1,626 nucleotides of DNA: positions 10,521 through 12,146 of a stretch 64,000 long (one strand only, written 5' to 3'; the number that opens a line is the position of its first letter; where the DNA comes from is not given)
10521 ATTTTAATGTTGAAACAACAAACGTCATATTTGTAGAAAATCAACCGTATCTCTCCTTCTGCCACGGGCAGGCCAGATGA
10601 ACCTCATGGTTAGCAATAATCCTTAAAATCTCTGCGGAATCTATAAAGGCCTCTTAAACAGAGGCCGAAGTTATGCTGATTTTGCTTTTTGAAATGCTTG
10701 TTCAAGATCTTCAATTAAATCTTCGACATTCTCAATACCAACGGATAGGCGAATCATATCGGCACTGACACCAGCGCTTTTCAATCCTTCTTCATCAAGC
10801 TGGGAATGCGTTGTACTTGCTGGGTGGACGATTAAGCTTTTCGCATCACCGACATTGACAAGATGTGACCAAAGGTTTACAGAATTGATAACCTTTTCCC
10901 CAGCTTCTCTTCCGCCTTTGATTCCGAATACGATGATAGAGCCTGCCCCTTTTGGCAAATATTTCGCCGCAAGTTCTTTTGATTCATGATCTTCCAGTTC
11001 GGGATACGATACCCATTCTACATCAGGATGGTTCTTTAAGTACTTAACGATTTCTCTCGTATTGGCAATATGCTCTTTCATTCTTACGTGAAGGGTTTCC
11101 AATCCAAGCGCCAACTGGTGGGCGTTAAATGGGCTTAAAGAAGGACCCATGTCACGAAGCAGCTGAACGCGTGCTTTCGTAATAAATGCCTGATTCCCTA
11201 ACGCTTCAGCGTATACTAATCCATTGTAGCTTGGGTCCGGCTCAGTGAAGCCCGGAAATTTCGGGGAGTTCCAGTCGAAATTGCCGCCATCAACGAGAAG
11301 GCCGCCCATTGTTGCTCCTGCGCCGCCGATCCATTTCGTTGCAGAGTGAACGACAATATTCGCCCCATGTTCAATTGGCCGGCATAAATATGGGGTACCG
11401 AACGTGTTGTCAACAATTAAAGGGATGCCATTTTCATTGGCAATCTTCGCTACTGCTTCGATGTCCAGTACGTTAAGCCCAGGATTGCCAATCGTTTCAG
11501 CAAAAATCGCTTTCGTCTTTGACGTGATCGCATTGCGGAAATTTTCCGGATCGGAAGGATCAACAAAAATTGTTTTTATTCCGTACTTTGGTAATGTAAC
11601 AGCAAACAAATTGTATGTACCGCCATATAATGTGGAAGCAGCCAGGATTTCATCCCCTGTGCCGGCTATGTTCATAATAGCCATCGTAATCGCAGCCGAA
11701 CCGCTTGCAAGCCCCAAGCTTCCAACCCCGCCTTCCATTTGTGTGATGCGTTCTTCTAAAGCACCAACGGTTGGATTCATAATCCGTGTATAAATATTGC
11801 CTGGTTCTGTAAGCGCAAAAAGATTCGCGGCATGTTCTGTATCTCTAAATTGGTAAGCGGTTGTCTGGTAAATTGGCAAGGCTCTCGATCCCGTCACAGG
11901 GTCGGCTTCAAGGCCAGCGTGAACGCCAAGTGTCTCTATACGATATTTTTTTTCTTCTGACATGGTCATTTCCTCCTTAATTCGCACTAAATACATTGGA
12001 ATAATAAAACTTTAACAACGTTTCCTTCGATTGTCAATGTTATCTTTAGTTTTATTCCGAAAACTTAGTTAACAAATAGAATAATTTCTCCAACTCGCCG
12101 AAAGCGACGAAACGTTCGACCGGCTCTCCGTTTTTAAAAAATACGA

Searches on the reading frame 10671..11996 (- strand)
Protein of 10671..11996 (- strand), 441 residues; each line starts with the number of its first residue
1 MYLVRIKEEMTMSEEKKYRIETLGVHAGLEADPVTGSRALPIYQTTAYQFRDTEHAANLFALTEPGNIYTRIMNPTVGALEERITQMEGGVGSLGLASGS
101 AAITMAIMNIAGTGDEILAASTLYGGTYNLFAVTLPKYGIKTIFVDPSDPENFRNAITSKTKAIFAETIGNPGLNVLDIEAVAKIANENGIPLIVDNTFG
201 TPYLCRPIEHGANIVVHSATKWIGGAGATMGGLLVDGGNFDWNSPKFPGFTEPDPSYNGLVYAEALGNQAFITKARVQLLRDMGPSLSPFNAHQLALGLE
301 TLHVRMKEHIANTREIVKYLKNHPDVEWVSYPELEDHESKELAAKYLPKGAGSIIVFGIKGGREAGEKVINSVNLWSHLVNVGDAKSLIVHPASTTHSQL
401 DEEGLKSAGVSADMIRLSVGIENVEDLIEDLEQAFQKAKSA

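Call 81: search_protein_families(library=pfam, proteins=[window:10671-11996:-], max_evalue=1e-8)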
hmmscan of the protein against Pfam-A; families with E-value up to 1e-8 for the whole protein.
window:10671-11996:- (441 aa): 2 families
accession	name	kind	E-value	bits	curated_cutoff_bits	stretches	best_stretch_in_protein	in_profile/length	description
PF01053.26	Cys_Met_Meta_PP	-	2.9e-130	434.7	27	1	21-436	1-381/381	Cys/Met metabolism PLP-dependent enzyme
PF01041.23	DegT_DnrJ_EryC1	-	2.9e-11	43.7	19.8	1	73-197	22-146/360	DegT/DnrJ/EryC1/StrS aminotransferase family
